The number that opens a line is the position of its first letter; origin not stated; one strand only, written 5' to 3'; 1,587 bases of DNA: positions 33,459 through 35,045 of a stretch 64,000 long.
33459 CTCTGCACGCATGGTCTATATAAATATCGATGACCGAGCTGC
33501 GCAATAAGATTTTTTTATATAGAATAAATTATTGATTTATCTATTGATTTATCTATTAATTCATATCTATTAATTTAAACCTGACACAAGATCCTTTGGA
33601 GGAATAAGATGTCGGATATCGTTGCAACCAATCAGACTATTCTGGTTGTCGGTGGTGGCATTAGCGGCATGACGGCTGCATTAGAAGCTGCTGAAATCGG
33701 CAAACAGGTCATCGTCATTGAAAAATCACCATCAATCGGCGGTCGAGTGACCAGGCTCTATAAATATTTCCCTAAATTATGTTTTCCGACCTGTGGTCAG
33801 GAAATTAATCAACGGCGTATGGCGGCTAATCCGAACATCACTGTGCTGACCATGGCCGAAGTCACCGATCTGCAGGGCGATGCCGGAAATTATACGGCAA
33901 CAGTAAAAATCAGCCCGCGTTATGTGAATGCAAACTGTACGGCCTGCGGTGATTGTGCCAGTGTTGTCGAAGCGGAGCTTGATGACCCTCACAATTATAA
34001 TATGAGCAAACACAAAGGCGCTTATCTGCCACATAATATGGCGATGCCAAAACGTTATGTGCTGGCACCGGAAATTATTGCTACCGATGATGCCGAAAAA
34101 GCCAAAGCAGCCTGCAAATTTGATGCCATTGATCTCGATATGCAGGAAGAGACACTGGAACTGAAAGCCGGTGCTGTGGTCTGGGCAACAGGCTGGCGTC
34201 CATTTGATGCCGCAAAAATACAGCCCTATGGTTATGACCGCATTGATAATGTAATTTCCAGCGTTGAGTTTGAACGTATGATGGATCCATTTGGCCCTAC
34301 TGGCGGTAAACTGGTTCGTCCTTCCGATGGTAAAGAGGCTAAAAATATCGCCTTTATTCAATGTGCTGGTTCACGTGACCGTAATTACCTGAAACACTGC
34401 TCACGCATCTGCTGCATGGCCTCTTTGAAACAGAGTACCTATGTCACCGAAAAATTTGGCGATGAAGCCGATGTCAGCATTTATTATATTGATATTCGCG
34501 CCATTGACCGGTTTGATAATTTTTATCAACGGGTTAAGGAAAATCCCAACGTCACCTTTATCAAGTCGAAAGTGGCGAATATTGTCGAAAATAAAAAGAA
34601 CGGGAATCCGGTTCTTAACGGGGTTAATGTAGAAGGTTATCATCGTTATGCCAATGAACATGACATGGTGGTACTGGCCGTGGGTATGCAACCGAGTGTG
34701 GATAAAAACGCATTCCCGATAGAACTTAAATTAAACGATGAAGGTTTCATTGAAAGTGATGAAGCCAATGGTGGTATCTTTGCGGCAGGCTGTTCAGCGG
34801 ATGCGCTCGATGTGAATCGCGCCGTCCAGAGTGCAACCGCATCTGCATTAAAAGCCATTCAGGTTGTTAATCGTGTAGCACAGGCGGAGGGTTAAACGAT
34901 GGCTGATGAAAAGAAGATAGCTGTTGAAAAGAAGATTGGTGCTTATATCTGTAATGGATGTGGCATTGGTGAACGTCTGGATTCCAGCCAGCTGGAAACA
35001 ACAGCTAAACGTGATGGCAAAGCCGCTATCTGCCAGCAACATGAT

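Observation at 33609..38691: Stand-alone qmoA-qmoB-hdrC-hdrB-type operon in a gammaproteobacterial context, with no adjacent aprBA, sat or qmoC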

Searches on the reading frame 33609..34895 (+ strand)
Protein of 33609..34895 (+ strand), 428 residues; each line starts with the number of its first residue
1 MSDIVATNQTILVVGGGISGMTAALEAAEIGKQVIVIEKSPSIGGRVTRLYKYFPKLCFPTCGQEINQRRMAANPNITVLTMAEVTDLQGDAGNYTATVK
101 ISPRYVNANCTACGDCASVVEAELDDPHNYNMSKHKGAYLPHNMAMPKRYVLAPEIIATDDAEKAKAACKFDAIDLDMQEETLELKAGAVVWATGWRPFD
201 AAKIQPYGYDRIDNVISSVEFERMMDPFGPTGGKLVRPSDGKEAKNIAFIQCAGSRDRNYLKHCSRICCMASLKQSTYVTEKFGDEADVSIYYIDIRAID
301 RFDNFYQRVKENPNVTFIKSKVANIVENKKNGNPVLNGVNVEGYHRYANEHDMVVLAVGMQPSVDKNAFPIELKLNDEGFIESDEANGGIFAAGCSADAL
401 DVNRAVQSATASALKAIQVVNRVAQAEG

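Call 4: search_protein_families(library=pfam, proteins=[window:33609-34895:+])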
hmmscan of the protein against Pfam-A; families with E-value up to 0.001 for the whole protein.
window:33609-34895:+ (428 aa): 11 families
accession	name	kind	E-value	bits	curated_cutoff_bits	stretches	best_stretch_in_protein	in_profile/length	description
PF07992.20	Pyr_redox_2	-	1.5e-13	51.3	26.1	2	8-96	142-217/291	Pyridine nucleotide-disulphide oxidoreductase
PF12831.13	FAD_oxidored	-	1.3e-09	38.3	27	1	11-49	2-40/416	FAD dependent oxidoreductase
PF13450.12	NAD_binding_8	-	1.5e-08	35.2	21.9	1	13-48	1-36/68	NAD(P)-binding Rossmann-like domain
PF00890.30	FAD_binding_2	-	1.5e-08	34.7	20.4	1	11-45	2-36/414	FAD binding domain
PF03486.20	HI0933_like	-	4e-07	30.2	50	1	10-47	2-39/244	HI0933-like protein Rossmann domain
PF01134.28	GIDA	-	1.3e-06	28.2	22.1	1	11-108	2-79/391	Glucose inhibited division protein A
PF00070.33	Pyr_redox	-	1.4e-06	29.1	22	1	11-99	2-77/82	Pyridine nucleotide-disulphide oxidoreductase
PF01266.30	DAO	-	1.5e-06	28.4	27.9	1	11-44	2-35/353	FAD dependent oxidoreductase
PF13738.12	Pyr_redox_3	-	1.8e-05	24.6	30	1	7-96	163-246/305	Pyridine nucleotide-disulphide oxidoreductase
PF01946.23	Thi4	-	0.00021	21.1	26.2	1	9-56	18-66/235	Thi4 family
PF01262.27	AlaDh_PNT_C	-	0.00055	19.8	23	0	9-47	29-67/214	Alanine dehydrogenase/PNT, C-terminal domain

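Call 5: search_protein_families(library=ncbifam, proteins=[window:33609-34895:+], max_evalue=0.01)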
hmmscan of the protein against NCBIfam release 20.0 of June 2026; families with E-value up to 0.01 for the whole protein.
window:33609-34895:+ (428 aa): 93 families (the best 25 are shown)
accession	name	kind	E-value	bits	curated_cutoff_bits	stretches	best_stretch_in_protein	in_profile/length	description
NF040770.1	hetero_SS_HdrA2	exception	1.8e-106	357.1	1100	1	5-422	136-562/777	CoB-CoM heterodisulfide reductase HdrA2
NF041778.1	hetero_SS_HdrA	equivalog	1e-83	281.5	1400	1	5-420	139-570/771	ferredoxin:CoB-CoM heterodisulfide reductase subunit HdrA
NF041891.1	hdrA_Methbact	equivalog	7.5e-76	255.9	1300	1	6-423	131-559/762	ferredoxin:CoB-CoM heterodisulfide reductase subunit HdrA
TIGR03997.1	mycofact_OYE_2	equivalog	1.5e-08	33.5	793.15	1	7-49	378-420/645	mycofactocin system FadH/OYE family oxidoreductase 2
NF009410.0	PRK12771.1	subfamily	2e-08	33.3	516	1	6-47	136-177/566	NAD(P)-binding protein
TIGR01350.1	lipoamide_DH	equivalog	2.7e-08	33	408.8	1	11-46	4-38/461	dihydrolipoyl dehydrogenase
TIGR01292.1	TRX_reduct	equivalog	4.3e-08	32.3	343.45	1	306-418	183-295/300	thioredoxin-disulfide reductase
NF004789.0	PRK06134.1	subfamily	1.4e-07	30.5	747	1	6-46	10-50/581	FAD-dependent oxidoreductase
NF005882.1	PRK07843.1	equivalog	2.3e-07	29.6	788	1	11-49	4-42/547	3-oxosteroid 1-dehydrogenase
TIGR03467.1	HpnE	equivalog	2.5e-07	30.4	283.05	1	12-48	2-38/430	hydroxysqualene dehydroxylase HpnE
NF053556.1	prodigi_MAP_PigB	equivalog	3.5e-07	29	850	1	8-64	154-206/659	prodigiosin MAP biosynthesis oxidoreductase PigB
NF041087.1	bile_acid_BaiCD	equivalog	5e-07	28.2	825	1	7-47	379-419/642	bile acid Fe-S flavoenzyme BaiCD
NF005560.0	PRK07233.1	equivalog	6.3e-07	28.6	252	1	10-47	2-39/435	hypothetical protein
NF053677.1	Desat2ChcC2Cyan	equivalog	9.7e-07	27.5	900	1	11-46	3-38/558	4-oxocyclohex-2-ene-1-carboxylate 5-dehydrogenase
NF053717.1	VnlPnlRedVprA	equivalog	1.5e-06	27.3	600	1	9-47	7-45/481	vinyl phenol reductase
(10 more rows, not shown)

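Call 33: search_solved_structures(query=window:33609-34895:+, max_evalue=0.00001)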
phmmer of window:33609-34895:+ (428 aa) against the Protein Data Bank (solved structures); distinct sequences matched with E-value up to 0.00001: 6.
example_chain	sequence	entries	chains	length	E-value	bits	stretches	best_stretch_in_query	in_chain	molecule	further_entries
5odc_A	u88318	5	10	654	8.4e-76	258.7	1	6-416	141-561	Heterodisulfide reductase, subunit A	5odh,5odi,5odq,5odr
8rvv_A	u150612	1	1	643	1.2e-69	238.4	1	5-420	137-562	H(2):CoB-CoM heterodisulfide,ferredoxin reductase subunit A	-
8rvu_a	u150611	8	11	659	1.3e-69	238.3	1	5-420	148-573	H(2):CoB-CoM heterodisulfide,ferredoxin reductase subunit A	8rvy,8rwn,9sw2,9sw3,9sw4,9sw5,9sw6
9sfi_A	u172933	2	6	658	2.7e-68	233.9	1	4-381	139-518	CoB--CoM heterodisulfide reductase iron-sulfur subunit A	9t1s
7bkb_A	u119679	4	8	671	1.2e-65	225.2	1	5-370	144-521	CoB--CoM heterodisulfide reductase iron-sulfur subunit A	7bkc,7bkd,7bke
6tjr_A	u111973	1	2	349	9.5e-30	107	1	187-419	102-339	Fumarate reductase/succinate dehydrogenase flavoprotein domain protein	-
